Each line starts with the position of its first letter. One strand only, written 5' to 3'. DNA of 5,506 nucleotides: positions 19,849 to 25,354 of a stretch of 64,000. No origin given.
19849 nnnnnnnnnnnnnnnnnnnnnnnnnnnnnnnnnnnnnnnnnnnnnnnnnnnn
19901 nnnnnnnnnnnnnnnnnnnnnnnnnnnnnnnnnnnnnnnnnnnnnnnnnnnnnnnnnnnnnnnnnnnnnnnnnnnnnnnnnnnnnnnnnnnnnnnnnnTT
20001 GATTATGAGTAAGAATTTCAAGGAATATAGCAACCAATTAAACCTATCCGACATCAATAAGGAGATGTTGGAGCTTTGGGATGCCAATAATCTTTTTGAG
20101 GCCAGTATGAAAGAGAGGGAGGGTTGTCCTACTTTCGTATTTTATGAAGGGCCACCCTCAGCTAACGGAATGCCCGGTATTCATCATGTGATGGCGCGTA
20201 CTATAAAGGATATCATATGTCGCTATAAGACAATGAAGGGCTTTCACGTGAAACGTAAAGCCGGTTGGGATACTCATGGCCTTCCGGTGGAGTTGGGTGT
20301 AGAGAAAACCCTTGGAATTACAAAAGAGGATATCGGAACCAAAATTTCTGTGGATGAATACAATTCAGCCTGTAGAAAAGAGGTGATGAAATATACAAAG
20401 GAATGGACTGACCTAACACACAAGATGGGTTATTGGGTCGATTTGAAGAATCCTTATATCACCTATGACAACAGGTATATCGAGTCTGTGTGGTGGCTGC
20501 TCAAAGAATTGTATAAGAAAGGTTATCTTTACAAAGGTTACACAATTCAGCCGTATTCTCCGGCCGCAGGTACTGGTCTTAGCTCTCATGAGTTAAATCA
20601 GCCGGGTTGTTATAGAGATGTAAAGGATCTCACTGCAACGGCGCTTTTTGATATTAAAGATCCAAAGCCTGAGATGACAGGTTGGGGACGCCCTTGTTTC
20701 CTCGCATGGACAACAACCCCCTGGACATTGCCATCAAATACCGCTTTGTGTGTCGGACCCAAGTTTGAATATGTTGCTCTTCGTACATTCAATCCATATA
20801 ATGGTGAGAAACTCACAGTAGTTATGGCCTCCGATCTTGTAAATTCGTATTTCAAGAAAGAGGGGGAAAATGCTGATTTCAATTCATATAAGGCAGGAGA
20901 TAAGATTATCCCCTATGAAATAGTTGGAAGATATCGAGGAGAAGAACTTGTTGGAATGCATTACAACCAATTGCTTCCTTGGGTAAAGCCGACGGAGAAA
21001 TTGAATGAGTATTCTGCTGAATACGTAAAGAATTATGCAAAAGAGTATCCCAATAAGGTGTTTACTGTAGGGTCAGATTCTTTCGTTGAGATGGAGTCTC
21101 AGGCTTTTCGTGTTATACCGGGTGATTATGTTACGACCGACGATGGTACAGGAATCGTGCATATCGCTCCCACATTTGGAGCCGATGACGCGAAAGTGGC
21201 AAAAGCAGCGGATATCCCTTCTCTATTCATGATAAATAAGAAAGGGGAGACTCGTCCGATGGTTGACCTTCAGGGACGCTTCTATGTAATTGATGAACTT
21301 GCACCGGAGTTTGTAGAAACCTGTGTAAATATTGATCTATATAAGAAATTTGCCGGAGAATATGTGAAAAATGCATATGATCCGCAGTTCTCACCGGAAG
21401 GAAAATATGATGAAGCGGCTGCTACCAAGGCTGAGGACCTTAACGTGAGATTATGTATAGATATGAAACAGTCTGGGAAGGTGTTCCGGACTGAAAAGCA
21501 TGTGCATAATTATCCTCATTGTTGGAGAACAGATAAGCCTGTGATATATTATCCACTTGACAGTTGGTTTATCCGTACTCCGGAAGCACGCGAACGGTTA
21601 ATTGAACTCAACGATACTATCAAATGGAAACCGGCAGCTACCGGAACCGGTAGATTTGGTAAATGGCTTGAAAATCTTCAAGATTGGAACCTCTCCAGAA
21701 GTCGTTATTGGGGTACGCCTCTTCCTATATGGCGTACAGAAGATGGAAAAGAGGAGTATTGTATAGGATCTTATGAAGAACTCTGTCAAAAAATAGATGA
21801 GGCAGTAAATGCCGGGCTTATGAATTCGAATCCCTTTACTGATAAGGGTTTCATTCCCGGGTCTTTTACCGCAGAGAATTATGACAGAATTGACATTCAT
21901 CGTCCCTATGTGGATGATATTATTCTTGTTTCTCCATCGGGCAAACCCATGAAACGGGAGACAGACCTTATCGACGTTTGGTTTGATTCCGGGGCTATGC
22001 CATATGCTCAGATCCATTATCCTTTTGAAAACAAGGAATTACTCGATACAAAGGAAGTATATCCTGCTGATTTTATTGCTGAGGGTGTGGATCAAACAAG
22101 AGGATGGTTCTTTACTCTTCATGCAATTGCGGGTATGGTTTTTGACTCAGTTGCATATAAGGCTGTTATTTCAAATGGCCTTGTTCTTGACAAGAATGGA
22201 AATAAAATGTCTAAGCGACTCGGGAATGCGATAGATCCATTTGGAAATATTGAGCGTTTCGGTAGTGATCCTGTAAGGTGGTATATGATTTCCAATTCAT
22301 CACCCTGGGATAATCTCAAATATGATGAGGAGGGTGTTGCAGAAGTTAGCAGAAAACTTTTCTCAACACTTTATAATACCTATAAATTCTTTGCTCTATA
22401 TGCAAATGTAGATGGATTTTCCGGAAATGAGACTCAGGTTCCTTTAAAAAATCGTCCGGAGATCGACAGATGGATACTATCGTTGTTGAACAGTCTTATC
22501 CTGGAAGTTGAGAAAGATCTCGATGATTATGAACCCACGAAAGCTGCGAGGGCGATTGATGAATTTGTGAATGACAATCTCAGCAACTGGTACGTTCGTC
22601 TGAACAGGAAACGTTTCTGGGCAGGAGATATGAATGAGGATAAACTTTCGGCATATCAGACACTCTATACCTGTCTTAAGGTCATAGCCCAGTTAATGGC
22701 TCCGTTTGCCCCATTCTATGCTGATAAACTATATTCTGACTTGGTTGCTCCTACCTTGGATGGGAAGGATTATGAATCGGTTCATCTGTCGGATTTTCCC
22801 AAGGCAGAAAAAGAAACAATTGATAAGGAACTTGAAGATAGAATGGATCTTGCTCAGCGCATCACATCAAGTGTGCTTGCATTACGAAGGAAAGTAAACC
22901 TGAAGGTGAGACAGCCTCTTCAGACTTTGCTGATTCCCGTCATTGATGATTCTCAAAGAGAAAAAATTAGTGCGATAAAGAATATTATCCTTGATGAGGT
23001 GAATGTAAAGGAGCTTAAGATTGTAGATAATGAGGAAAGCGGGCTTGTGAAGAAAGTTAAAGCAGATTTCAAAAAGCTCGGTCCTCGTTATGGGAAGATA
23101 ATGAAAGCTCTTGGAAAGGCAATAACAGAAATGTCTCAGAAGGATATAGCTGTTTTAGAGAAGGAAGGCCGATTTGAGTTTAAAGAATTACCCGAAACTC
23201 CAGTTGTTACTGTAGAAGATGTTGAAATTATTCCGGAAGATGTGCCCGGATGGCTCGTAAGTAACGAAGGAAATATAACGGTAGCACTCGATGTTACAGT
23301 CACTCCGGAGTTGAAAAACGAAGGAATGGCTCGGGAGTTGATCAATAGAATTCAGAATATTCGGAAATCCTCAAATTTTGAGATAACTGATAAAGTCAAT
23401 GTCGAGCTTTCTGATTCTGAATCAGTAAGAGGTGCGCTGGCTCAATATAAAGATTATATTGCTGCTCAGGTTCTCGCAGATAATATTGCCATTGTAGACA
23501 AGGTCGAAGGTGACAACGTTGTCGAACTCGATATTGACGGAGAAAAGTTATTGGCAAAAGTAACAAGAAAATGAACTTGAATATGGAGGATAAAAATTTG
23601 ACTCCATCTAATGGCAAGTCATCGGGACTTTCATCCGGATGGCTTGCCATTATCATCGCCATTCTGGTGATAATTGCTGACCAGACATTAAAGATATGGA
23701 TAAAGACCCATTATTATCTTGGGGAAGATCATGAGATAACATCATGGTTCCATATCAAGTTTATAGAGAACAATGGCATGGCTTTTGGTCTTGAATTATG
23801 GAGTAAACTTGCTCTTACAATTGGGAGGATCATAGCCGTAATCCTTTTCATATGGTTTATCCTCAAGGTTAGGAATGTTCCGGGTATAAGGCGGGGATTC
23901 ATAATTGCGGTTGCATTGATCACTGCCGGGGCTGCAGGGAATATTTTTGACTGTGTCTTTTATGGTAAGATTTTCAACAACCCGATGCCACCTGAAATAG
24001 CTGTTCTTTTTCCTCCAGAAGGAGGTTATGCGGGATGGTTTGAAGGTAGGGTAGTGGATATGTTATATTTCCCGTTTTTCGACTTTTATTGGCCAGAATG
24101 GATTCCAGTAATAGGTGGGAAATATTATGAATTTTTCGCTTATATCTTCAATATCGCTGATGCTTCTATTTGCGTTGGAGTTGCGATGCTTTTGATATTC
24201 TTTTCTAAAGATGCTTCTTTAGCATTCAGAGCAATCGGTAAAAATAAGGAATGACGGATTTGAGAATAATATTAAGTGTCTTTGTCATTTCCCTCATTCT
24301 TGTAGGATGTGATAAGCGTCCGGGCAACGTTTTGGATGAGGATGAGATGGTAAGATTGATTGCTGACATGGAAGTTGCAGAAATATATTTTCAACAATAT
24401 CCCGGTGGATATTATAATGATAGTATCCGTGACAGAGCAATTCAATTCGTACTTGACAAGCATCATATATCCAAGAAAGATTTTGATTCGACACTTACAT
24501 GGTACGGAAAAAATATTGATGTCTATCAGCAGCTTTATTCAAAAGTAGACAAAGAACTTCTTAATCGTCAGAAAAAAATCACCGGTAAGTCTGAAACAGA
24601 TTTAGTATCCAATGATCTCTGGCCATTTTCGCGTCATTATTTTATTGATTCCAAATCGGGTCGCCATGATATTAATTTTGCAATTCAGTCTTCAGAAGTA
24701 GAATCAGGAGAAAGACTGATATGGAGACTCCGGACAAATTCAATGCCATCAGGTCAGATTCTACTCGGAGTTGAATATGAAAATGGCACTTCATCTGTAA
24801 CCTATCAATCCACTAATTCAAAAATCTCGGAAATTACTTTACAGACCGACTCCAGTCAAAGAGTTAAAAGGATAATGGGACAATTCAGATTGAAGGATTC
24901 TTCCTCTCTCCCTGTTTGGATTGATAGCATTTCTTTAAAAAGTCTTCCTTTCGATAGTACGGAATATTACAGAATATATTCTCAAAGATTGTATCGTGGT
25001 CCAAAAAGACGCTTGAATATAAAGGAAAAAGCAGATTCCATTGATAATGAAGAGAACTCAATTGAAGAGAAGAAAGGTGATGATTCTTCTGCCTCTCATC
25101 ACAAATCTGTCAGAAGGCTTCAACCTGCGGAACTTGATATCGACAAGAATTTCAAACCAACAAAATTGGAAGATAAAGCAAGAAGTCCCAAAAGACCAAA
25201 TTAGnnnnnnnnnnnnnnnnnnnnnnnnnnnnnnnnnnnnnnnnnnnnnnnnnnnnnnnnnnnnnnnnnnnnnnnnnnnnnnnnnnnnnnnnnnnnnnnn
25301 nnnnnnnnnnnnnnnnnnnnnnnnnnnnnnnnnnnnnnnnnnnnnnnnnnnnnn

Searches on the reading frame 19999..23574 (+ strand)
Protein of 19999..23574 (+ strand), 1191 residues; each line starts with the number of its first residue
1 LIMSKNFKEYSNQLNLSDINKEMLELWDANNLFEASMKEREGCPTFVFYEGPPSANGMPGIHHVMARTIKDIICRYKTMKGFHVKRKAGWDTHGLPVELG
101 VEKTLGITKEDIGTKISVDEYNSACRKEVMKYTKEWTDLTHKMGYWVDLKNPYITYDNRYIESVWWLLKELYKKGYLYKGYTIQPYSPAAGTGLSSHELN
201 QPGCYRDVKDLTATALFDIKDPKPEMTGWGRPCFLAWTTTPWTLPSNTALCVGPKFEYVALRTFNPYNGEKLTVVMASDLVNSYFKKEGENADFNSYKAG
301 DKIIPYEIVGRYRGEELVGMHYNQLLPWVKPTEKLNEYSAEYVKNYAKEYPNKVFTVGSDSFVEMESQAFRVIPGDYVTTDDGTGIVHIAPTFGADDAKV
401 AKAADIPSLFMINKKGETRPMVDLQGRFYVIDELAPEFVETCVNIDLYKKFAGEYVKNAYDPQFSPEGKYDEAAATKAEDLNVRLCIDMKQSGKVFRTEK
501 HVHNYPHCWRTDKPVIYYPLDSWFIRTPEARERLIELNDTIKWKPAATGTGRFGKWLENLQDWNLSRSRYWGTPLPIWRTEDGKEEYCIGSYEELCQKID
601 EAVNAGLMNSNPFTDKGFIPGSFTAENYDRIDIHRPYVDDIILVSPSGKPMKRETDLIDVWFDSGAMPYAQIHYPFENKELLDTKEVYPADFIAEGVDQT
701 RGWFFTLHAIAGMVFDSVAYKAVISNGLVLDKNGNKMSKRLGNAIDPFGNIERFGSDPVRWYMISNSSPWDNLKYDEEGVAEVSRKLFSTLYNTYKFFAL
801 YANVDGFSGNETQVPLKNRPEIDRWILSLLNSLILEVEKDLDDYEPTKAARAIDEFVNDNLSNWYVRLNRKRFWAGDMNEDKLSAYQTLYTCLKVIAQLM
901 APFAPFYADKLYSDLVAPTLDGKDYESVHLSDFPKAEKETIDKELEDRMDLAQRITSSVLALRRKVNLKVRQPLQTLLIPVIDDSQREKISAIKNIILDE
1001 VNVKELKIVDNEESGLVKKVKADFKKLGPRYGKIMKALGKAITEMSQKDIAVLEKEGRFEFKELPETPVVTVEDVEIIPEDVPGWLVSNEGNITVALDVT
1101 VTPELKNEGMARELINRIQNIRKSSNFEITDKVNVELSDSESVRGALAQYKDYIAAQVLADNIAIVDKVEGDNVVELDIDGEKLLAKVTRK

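Call 58: search_protein_families(library=pfam, proteins=[window:19999-23574:+])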
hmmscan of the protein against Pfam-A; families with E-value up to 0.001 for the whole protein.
window:19999-23574:+ (1191 aa): 4 families
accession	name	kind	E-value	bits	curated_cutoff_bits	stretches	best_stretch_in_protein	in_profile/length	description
PF00133.28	tRNA-synt_1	-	3.6e-116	388.8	22.7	1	23-772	2-410/414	tRNA synthetases class I (I, L, M and V)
PF19302.4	DUF5915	-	4.9e-50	170.2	27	1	995-1190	2-194/195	Domain of unknown function (DUF5915)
PF08264.19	Anticodon_1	-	4.8e-35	121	25.1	1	823-976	1-146/148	Anticodon-binding domain of tRNA ligase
PF09334.17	tRNA-synt_1g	-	7.8e-16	58.2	20.1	2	55-199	10-135/391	tRNA synthetases class I (M)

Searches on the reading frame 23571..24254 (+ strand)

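Call 58: search_protein_families(library=pfam, proteins=[window:23571-24254:+])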
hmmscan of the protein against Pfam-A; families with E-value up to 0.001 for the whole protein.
window:23571-24254:+ (227 aa): 1 family
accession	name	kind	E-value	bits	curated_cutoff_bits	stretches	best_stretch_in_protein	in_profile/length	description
PF01252.23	Peptidase_A8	-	9.6e-34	117.1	25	1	29-210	1-139/142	Signal peptidase (SPase) II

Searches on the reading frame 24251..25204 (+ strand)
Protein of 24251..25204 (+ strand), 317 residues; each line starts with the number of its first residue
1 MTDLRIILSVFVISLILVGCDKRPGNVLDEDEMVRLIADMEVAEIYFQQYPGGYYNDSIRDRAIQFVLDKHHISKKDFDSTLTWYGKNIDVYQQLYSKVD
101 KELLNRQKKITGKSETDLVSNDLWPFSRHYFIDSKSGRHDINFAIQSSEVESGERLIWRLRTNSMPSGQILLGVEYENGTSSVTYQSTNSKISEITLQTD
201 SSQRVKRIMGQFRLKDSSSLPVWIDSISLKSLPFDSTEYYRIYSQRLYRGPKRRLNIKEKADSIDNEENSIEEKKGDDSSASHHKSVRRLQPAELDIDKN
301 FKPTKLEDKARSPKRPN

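Call 58: search_protein_families(library=pfam, proteins=[window:24251-25204:+])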
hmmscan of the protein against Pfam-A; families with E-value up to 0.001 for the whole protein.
window:24251-25204:+ (317 aa): 1 family
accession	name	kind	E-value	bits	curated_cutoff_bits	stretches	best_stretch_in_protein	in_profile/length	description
PF14129.11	DUF4296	-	1.1e-18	68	27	1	24-108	1-86/87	Domain of unknown function (DUF4296)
